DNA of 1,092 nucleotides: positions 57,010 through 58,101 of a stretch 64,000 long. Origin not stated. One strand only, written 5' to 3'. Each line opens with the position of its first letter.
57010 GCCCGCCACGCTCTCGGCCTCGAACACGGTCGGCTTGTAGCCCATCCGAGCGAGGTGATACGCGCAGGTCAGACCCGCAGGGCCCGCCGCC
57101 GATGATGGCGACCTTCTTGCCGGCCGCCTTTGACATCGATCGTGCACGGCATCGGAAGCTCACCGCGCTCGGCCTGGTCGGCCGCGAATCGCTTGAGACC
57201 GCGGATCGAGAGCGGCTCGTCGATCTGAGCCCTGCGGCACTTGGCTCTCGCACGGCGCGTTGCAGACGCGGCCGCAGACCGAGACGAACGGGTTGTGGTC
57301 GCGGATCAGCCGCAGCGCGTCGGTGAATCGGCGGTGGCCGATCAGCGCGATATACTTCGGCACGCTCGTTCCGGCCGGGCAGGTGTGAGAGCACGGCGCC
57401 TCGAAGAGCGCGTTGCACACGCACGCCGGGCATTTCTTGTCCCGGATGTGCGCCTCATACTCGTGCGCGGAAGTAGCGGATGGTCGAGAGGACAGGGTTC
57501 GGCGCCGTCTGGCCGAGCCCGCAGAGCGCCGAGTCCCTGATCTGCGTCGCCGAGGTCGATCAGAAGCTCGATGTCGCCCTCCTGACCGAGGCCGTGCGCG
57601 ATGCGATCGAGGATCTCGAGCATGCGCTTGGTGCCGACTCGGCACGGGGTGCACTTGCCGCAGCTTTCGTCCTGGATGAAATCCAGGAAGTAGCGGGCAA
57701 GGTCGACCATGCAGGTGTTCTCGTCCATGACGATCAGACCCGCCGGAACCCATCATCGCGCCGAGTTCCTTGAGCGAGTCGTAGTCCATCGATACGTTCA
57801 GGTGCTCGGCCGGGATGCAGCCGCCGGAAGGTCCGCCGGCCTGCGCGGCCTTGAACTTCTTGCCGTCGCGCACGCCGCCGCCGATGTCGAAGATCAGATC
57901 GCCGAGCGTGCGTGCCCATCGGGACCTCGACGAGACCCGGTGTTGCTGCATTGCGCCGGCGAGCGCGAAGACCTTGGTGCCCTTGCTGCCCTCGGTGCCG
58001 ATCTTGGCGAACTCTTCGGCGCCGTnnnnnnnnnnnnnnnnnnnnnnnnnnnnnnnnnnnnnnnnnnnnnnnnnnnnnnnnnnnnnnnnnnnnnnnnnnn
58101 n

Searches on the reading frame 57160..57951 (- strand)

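Call 82: search_protein_families(library=pfam, proteins=[window:57160-57951:-], max_evalue=0.0001)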
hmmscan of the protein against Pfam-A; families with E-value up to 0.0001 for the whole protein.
window:57160-57951:- (263 aa): 1 family
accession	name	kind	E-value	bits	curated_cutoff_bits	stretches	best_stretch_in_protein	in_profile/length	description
PF14691.11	Fer4_20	-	2.1e-12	47.2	25.8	1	166-237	16-84/113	Dihydroprymidine dehydrogenase domain II, 4Fe-4S cluster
